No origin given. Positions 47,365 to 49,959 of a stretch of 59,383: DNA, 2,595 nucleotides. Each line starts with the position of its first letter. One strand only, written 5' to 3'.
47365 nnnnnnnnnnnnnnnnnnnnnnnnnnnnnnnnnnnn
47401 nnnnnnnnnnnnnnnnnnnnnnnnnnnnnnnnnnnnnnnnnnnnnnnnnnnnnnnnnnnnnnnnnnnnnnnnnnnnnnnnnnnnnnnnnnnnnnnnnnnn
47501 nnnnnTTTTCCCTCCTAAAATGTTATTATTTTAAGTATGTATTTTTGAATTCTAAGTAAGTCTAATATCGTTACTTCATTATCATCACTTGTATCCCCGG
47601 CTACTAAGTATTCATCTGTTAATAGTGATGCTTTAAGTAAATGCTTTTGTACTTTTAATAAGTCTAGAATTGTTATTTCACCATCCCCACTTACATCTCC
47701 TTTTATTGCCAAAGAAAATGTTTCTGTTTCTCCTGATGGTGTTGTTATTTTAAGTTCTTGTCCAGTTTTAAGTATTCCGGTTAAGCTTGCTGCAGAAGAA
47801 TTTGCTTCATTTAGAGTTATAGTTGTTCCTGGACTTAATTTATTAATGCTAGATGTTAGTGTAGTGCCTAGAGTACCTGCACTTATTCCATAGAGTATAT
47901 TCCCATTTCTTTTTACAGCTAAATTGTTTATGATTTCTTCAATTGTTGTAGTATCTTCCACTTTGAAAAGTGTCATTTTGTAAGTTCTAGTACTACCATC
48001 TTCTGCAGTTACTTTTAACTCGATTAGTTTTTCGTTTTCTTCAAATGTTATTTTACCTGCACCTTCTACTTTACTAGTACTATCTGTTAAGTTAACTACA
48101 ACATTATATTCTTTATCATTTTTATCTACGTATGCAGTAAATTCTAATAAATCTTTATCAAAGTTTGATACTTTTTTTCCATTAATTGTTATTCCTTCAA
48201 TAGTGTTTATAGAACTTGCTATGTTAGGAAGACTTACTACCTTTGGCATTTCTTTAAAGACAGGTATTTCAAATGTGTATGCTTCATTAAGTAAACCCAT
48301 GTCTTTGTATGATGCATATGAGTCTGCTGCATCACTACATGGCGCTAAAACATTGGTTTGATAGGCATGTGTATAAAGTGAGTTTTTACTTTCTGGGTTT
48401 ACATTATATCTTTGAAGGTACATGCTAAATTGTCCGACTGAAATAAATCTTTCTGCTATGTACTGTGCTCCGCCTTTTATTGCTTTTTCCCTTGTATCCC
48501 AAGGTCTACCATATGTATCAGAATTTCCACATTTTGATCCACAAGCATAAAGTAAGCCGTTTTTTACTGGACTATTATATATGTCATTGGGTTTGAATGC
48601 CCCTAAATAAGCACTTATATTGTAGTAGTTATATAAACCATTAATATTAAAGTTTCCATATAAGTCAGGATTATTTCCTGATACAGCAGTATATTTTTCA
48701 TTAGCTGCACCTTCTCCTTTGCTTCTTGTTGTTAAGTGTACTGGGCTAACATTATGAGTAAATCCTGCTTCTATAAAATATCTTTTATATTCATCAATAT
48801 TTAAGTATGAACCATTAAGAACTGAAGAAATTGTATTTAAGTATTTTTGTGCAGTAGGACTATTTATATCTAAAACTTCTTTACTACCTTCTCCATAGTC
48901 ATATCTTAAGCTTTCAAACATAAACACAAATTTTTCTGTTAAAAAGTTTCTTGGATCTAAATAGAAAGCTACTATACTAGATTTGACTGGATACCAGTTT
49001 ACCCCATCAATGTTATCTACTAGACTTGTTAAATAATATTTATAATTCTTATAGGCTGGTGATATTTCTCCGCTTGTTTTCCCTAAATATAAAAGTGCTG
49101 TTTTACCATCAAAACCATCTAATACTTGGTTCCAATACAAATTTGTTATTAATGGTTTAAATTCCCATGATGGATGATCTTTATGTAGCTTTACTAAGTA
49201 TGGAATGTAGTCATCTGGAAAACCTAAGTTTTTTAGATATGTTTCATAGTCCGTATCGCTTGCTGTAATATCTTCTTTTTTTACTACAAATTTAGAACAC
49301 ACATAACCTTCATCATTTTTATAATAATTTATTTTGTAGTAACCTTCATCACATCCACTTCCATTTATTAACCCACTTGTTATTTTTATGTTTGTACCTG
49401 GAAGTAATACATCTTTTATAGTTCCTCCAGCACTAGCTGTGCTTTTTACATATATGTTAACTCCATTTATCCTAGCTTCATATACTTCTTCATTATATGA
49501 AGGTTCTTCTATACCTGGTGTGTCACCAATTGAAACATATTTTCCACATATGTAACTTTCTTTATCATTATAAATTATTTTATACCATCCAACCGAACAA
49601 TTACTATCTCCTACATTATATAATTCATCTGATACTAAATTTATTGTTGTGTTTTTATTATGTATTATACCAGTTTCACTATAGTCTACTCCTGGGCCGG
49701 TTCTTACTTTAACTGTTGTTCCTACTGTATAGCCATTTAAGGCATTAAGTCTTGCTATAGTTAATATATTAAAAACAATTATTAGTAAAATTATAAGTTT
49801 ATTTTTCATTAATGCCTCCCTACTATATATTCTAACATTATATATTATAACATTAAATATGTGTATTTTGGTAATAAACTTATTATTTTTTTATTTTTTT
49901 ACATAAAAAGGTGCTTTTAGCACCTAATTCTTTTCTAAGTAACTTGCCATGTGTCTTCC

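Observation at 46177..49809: Non-cellulosomal cohesin-dockerin pair that could tether a GH73 autolysin to a membrane anchor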

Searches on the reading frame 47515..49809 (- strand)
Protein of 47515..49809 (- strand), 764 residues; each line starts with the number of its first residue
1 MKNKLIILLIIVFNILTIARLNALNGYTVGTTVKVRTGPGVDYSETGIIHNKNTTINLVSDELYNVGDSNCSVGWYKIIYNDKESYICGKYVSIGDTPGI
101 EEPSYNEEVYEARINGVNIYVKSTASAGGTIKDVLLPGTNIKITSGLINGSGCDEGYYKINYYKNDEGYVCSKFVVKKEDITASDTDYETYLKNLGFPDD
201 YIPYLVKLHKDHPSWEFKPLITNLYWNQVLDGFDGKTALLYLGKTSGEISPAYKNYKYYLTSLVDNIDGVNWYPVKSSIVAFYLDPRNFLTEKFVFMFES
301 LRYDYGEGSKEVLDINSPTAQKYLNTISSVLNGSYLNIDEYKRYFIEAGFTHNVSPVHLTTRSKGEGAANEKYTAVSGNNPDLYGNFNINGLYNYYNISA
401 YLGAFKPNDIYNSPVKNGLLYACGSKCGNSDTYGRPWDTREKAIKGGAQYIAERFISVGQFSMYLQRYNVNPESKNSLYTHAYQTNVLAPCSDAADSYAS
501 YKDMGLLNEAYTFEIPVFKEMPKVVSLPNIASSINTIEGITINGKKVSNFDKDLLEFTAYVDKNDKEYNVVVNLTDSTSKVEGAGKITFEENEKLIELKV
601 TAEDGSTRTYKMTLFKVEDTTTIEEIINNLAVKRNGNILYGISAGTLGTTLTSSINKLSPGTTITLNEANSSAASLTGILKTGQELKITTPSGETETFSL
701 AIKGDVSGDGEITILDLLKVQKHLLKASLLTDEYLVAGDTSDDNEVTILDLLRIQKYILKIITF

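Call 3: search_protein_families(library=pfam, proteins=[window:47515-49809:-], max_evalue=1)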
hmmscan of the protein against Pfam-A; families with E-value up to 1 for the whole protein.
window:47515-49809:- (764 aa): 6 families
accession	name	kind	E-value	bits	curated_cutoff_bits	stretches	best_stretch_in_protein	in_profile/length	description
PF08239.17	SH3_3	-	4.9e-12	46.3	27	2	32-93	2-54/54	Bacterial SH3 domain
PF00404.24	Dockerin_1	-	5.4e-10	39.8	22.9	1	703-759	1-57/57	Dockerin type I domain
PF23658.1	PDZ_CPAF_rel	-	0.0088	16.5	27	1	519-613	16-112/120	CPAF-like PDZ domain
PF04283.17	CheF-arch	-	0.027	14.7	25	1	90-149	88-147/218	Chemotaxis signal transduction system protein F from archaea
PF12733.13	Cadherin-like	-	0.035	15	24.2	1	556-613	17-85/89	Cadherin-like beta sandwich domain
PF03548.22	LolA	-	0.046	13.9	23.6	1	540-617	49-125/165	Outer membrane lipoprotein carrier protein LolA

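Call 4: search_protein_families(library=ncbifam, proteins=[window:47515-49809:-], max_evalue=1)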
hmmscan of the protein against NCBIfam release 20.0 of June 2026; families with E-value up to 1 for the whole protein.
window:47515-49809:- (764 aa): 2 families
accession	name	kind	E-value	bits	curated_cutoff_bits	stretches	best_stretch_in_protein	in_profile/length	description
NF052642.1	amidase_SagB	exception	2.3e-06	27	425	1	412-505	185-264/282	peptidoglycan release complex glucosaminidase SagB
TIGR04119.1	CXXX_matur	equivalog_domain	0.0059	16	150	1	50-91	63-105/210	CXXX repeat peptide maturase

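Call 6: search_solved_structures(query=window:47515-49809:-, max_evalue=1, show_alignments=3)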
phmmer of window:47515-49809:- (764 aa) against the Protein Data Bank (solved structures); distinct sequences matched with E-value up to 1: 23.
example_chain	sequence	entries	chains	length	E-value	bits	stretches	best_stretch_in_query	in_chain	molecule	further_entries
5wqw_A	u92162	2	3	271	1.5e-07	33.4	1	343-518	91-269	N-acetylglucosaminidase | Cell surface protein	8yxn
8x39_A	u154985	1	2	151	9.9e-06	27.3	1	704-759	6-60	Serine protease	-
8x3a_A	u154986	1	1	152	1e-05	27.3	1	704-759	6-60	Serine protease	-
2ccl_B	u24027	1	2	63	1.1e-05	27.2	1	702-762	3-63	ENDO-1,4-BETA-XYLANASE Y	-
1ohz_B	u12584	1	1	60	3.5e-05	25.5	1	704-762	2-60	ENDO-1,4-BETA-XYLANASE Y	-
6fxp_A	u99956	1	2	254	0.00044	21.9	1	432-518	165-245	Uncharacterized protein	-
6u0o_B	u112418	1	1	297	0.00045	21.9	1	432-520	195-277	LYZ2 domain-containing protein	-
6fxo_A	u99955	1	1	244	0.0012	20.4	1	435-489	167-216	Bifunctional autolysin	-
4dh2_B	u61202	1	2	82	0.0025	19.4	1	699-762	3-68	Dockerin type 1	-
2vn5_B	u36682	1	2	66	0.017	16.7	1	702-762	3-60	ENDOGLUCANASE A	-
4pi7_A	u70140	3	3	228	0.037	15.5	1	425-489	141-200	Autolysin E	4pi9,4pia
4pi8_A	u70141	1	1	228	0.039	15.4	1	425-489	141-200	Autolysin E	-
3ul4_B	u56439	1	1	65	0.042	15.4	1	701-763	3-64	Cellulosome enzyme, dockerin type I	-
5nrk_B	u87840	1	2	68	0.045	15.2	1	704-763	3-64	DocCel5: Type I dockerin repeat domain from A. cellulolyticus family 5 endoglucanase WP_01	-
2vn6_B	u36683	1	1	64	0.05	15.1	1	702-762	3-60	ENDOGLUCANASE A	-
2krs_A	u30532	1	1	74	0.16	13.4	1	29-102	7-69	Probable enterotoxin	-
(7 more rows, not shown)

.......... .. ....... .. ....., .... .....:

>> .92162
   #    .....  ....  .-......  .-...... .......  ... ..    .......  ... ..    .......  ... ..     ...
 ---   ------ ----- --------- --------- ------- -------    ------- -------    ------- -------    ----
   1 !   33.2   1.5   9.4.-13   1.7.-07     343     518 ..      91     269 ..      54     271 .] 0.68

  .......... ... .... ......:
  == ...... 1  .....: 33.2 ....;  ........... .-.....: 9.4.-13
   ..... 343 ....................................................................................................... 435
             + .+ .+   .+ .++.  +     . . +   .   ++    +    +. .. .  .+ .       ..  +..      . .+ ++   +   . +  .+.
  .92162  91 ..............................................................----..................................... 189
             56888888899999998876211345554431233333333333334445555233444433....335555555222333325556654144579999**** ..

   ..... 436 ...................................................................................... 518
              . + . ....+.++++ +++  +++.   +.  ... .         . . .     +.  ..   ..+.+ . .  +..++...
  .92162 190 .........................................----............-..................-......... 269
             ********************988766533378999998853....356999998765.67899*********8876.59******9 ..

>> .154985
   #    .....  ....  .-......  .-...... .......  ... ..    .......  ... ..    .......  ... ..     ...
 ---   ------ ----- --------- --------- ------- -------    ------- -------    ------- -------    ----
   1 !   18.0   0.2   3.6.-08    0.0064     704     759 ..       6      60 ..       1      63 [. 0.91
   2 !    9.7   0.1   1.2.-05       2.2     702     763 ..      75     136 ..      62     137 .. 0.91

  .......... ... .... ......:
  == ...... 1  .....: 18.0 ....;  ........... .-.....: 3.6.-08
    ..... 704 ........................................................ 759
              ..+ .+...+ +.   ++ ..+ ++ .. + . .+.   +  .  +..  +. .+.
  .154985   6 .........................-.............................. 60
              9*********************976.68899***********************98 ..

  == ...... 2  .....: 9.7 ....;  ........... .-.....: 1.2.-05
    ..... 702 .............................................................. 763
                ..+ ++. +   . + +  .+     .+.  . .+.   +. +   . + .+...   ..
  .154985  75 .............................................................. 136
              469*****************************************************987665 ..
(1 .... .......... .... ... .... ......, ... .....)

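Call 12: find_homologous_proteins(query=window:47515-49809:-, max_evalue=0.001)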
Query window:47515-49809:- (764 aa): 703 proteins with E <= 0.001 among 8000 candidates; the best 120 are listed.
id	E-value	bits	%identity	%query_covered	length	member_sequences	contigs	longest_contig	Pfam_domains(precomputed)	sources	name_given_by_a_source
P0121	0.0e+0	1693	99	100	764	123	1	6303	PF00404.25,PF08239.18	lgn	-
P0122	0.0e+0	1309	76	97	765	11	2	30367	PF00404.25,PF08239.18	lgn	-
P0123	0.0e+0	1108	66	97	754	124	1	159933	PF00404.25,PF08239.18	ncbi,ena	-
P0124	0.0e+0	1106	65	98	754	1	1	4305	PF00404.25,PF08239.18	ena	-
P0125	8.1e-270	915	57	100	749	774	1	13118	PF00404.25,PF08239.18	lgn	-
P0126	3.3e-265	900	56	100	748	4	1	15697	PF00404.25,PF08239.18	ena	-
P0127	7.5e-260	882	52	100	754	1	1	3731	PF00404.25,PF08239.18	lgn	-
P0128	1.5e-244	832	52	99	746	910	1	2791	PF00404.25,PF08239.18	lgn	-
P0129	4.6e-212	724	47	97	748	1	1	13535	PF12733.14,PF00404.25,PF08239.18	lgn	-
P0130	1.5e-211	723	47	99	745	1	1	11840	PF00404.25,PF08239.18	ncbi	-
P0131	2.0e-211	722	46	100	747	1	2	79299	PF00404.25,PF08239.18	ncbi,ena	-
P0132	3.9e-210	718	48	100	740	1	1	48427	PF12733.14,PF00404.25,PF08239.18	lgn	-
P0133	1.2e-207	710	46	99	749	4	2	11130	PF00404.25,PF08239.18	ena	-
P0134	4.5e-207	708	45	100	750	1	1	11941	PF12733.14,PF00404.25,PF08239.18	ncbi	-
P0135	7.4e-207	707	46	100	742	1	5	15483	PF00404.25,PF08239.18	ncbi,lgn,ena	-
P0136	7.2e-206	704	47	100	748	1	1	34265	PF12733.14,PF00404.25,PF08239.18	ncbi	-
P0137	8.6e-206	704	46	99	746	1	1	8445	PF00404.25,PF08239.18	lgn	-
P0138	3.6e-204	698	46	100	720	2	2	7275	PF12733.14,PF00404.25,PF08239.18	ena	-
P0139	7.6e-204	697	46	100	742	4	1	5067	PF12733.14,PF00404.25,PF08239.18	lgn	-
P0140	8.7e-201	687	46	100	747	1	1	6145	PF00404.25,PF08239.18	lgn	-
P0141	3.1e-199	682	47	97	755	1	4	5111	PF00404.25,PF08239.18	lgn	-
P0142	6.0e-199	681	44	100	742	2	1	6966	PF00404.25,PF08239.18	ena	-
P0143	7.0e-199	681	44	99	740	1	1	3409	PF12733.14,PF00404.25,PF08239.18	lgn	-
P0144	4.7e-196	672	44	98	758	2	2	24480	PF12733.14,PF00404.25,PF08239.18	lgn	-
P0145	4.9e-196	671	44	98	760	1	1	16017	PF00404.25,PF08239.18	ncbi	-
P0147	8.1e-195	667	44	99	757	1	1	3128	PF00404.25,PF08239.18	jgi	-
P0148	9.6e-195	667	45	100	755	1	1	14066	PF00404.25,PF08239.18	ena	-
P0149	1.6e-194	666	44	100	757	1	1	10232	PF00404.25,PF08239.18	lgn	-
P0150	2.3e-194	666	45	97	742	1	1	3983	PF00404.25,PF13202.13,PF00036.39,PF08239.18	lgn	-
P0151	3.8e-194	665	44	98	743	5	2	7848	PF00404.25,PF08239.18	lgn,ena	-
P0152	1.1e-193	664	44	98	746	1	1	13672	PF00404.25,PF08239.18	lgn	-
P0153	1.9e-193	663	45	100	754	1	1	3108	PF00404.25,PF08239.18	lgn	-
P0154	2.3e-193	663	43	100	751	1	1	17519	PF12733.14,PF00404.25,PF08239.18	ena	-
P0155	9.5e-193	661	44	100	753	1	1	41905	PF12733.14,PF00404.25,PF08239.18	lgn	-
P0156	1.9e-189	650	42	100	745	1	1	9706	PF00404.25,PF08239.18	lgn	-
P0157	3.6e-188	645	44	96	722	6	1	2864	PF00404.25,PF08239.18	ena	-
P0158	7.7e-187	641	43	99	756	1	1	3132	PF00404.25,PF08239.18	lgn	-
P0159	4.5e-185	635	43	100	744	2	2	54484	PF00404.25,PF08239.18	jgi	-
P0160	1.0e-184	634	42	100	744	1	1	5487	PF00404.25,PF08239.18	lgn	-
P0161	2.4e-182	626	42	100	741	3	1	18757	PF00404.25,PF08239.18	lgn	-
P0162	9.9e-182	624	43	99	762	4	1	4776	PF00404.25,PF08239.18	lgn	-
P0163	2.7e-179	616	42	97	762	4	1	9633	PF00404.25,PF08239.18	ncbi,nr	ncbi:MAG: SH3 domain-containing protein [Bacilli bacterium]|nr:SH3 domain-containing protein [Bacill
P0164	2.7e-178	613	43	96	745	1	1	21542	PF12733.14,PF00404.25,PF08239.18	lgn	-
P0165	3.6e-178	612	42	99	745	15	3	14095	PF00404.25,PF08239.18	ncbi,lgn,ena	-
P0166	8.3e-178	611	43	100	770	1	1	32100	PF12733.14,PF00404.25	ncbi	-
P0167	3.2e-175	603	41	99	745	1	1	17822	PF00404.25,PF08239.18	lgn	-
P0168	8.1e-172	591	43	97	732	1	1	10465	PF12733.14,PF00404.25,PF08239.18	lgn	-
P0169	3.4e-168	579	41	99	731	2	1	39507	PF00404.25,PF08239.18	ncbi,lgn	ncbi:MAG: dockerin type I domain-containing protein [Bacilli bacterium]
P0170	3.6e-166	573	41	97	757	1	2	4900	PF00404.25,PF08239.18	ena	-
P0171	1.4e-165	571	40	99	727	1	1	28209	PF00404.25,PF08239.18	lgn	-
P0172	2.1e-161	557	39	99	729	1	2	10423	PF00404.25,PF08239.18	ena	-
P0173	3.6e-161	556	40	99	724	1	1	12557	PF12733.14,PF00404.25,PF08239.18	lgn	-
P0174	4.4e-157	543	40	99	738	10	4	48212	PF12733.14,PF00404.25,PF08239.18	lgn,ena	-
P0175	2.0e-142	494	39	96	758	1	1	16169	PF12733.14,PF00404.25,PF08239.18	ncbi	-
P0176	4.4e-142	493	37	99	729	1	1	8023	PF12733.14,PF00404.25,PF08239.18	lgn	-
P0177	8.6e-142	492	39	96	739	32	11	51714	PF12733.14,PF00404.25,PF08239.18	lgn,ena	-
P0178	3.0e-136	474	39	100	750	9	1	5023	PF12733.14,PF00404.25,PF08239.18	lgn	-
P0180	5.8e-135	470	37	98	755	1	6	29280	PF00404.25,PF08239.18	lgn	-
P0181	1.6e-134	468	38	100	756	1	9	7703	PF12733.14,PF00404.25,PF08239.18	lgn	-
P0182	2.2e-134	468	35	100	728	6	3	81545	PF00404.25,PF08239.18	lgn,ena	-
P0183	4.6e-134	467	36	99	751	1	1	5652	PF00404.25,PF08239.18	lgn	-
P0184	3.2e-133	464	38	95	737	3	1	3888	PF12733.14,PF00404.25,PF08239.18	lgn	-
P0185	3.4e-133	464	37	99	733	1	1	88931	PF00404.25,PF08239.18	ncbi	-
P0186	3.4e-130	454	38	100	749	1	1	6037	PF12733.14,PF00404.25,PF08239.18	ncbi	-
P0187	5.4e-130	453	37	99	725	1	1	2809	PF00404.25,PF08239.18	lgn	-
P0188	1.9e-129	451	36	99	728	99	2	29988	PF12733.14,PF00404.25,PF08239.18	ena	-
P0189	5.9e-129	450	37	99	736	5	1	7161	PF12733.14,PF00404.25,PF08239.18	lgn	-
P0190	9.7e-129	449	37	99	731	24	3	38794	PF00404.25,PF06347.20,PF08239.18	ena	-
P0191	1.3e-128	449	37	99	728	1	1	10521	PF12733.14,PF00404.25,PF08239.18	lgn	-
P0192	1.9e-128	448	35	99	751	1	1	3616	PF00404.25,PF08239.18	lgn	-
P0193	2.1e-127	445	37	93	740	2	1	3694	PF00404.25,PF08239.18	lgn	-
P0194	2.4e-127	444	36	96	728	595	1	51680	PF00404.25,PF08239.18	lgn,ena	-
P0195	3.0e-126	441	37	99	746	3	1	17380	PF12733.14,PF00404.25,PF08239.18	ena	-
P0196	3.9e-126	440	37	97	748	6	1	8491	PF12733.14,PF00404.25,PF08239.18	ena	-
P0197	4.7e-126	440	36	99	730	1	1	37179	PF12733.14,PF00404.25,PF08239.18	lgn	-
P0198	4.9e-125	437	34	99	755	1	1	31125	PF00404.25,PF08239.18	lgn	-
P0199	4.2e-124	434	35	100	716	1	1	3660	PF12733.14,PF00404.25,PF06347.20,PF08239.18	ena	-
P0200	8.6e-124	433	35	99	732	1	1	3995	PF12733.14,PF00404.25,PF08239.18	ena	-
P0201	5.6e-122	427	39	86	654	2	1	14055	PF12733.14,PF00404.25,PF08239.18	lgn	-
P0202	2.1e-120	421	40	79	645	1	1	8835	PF12733.14,PF00404.25,PF08239.18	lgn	-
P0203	1.3e-117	412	35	99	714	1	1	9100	PF12733.14,PF00404.25,PF08239.18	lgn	-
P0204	1.6e-117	412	35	99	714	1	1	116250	PF12733.14,PF00404.25,PF08239.18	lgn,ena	-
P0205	1.0e-116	409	37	87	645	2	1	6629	PF00404.25,PF08239.18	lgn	-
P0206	4.2e-115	404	34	96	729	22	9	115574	PF12733.14,PF00404.25,PF08239.18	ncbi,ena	-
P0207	4.8e-115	404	35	99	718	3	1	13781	PF12733.14,PF00404.25,PF08239.18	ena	-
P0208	5.7e-115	403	39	84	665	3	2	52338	PF00404.25,PF08239.18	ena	-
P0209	6.9e-115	403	35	96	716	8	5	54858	PF00404.25,PF06347.20,PF08239.18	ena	-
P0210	7.9e-115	403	34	99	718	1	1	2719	PF12733.14,PF00404.25,PF08239.18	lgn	-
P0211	1.3e-114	402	35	99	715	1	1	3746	PF12733.14,PF00404.25,PF06347.20,PF08239.18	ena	-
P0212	3.1e-114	401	39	49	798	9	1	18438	PF00404.25,PF06347.20,PF08239.18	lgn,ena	-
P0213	2.9e-113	398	40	49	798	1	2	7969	PF00404.25,PF06347.20,PF08239.18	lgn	-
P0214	3.2e-113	398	34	99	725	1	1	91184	PF12733.14,PF00404.25,PF08239.18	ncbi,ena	-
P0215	8.4e-113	396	34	99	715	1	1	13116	PF12733.14,PF00404.25,PF06347.20,PF08239.18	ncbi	-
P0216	6.6e-112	393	33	99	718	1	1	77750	PF12733.14,PF00404.25,PF08239.18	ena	-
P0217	1.6e-111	392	35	99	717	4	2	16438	PF00404.25,PF06347.20,PF08239.18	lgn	-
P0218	1.9e-111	392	34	99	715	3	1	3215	PF12733.14,PF00404.25,PF06347.20,PF08239.18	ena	-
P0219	2.9e-111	391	33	99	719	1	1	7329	PF12733.14,PF00404.25,PF08239.18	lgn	-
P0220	4.2e-111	391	34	99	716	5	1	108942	PF12733.14,PF00404.25,PF06347.20,PF08239.18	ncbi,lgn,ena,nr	ncbi:MAG: SH3 domain-containing protein [Bacilli bacterium]|nr:SH3 domain-containing protein [Bacill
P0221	2.5e-110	388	36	99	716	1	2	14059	PF12733.14,PF00404.25,PF06347.20,PF08239.18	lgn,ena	-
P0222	3.3e-110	388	33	99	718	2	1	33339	PF12733.14,PF00404.25,PF08239.18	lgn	-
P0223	5.1e-110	387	33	99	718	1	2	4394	PF12733.14,PF00404.25,PF08239.18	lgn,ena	-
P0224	6.3e-110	387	33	99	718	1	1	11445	PF12733.14,PF00404.25,PF08239.18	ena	-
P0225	6.6e-110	387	33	99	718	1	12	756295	PF12733.14,PF00404.25,PF08239.18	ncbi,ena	-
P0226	7.0e-110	387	33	99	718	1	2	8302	PF12733.14,PF00404.25,PF08239.18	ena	-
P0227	9.9e-110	386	34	99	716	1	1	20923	PF12733.14,PF00404.25,PF06347.20,PF08239.18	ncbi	-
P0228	1.1e-109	386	33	99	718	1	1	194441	PF12733.14,PF00404.25,PF08239.18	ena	-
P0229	1.6e-109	385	32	99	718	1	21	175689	PF12733.14,PF00404.25,PF08239.18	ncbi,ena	-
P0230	3.8e-109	384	32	99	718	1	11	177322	PF12733.14,PF00404.25,PF08239.18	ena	-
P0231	4.1e-109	384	35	99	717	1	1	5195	PF00404.25,PF06347.20,PF08239.18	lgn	-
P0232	4.5e-109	384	33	99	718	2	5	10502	PF12733.14,PF00404.25,PF08239.18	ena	-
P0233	6.2e-109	384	38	80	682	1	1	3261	PF12733.14,PF08239.18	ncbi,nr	ncbi:MAG TPA: SH3 domain-containing protein, partial [Bacilli bacterium]|nr:SH3 domain-containing pr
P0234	6.7e-109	383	34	99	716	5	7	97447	PF00404.25,PF06347.20,PF08239.18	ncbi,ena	-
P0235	9.7e-109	383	33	99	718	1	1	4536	PF12733.14,PF00404.25,PF08239.18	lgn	-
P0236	1.1e-108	383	34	93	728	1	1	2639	PF00404.25,PF08239.18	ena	-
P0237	1.2e-108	383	33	99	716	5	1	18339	PF12733.14,PF00404.25,PF06347.20,PF08239.18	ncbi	-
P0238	2.2e-108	382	34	95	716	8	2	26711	PF12733.14,PF00404.25,PF06347.20,PF08239.18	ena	-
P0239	2.3e-108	382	33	99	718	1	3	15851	PF12733.14,PF00404.25,PF08239.18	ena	-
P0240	3.0e-107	378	32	99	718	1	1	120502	PF12733.14,PF00404.25,PF08239.18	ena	-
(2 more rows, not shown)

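Call 68: find_encoding_contigs(protein=P0225, flank=6000, max_places=2)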
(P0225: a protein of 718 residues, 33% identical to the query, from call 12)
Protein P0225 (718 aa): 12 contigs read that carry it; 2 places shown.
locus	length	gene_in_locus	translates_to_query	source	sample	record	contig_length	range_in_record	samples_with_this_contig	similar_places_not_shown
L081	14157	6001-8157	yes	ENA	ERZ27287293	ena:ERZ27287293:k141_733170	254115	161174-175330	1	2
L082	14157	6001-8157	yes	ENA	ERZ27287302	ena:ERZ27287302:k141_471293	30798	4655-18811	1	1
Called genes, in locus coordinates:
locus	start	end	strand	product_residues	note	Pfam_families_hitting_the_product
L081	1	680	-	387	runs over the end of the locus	PF04464:Glyphos_transf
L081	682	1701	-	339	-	PF08240:ADH_N, PF16912:Glu_dehyd_C, PF00107:ADH_zinc_N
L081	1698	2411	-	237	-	PF00483:NTP_transferase (weak), PF01128:IspD, PF12804:NTP_transf_3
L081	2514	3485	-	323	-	PF01210:NAD_Gly3P_dh_N, PF03807:F420_oxidored (faint), PF07479:NAD_Gly3P_dh_C, PF20618:GPD_NAD_C_bact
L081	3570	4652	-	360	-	PF00953:Glycos_transf_4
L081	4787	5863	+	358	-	-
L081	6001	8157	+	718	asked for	PF08239:SH3_3, PF12733:Cadherin-like (weak), PF00404:Dockerin_1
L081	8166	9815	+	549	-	PF12733:Cadherin-like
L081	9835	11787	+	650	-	-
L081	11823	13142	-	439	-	PF19295:SufBD_N, PF01458:SUFBD_core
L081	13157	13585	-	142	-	PF01592:NifU_N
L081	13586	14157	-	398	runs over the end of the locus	PF00155:Aminotran_1_2, PF00266:Aminotran_5, PF01053:Cys_Met_Meta_PP (weak), PF01041:DegT_DnrJ_EryC1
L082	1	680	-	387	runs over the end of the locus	PF04464:Glyphos_transf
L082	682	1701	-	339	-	PF08240:ADH_N, PF16912:Glu_dehyd_C, PF00107:ADH_zinc_N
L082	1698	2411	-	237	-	PF00483:NTP_transferase (weak), PF01128:IspD, PF12804:NTP_transf_3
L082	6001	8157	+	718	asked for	PF08239:SH3_3, PF12733:Cadherin-like (weak), PF00404:Dockerin_1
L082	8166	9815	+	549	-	PF12733:Cadherin-like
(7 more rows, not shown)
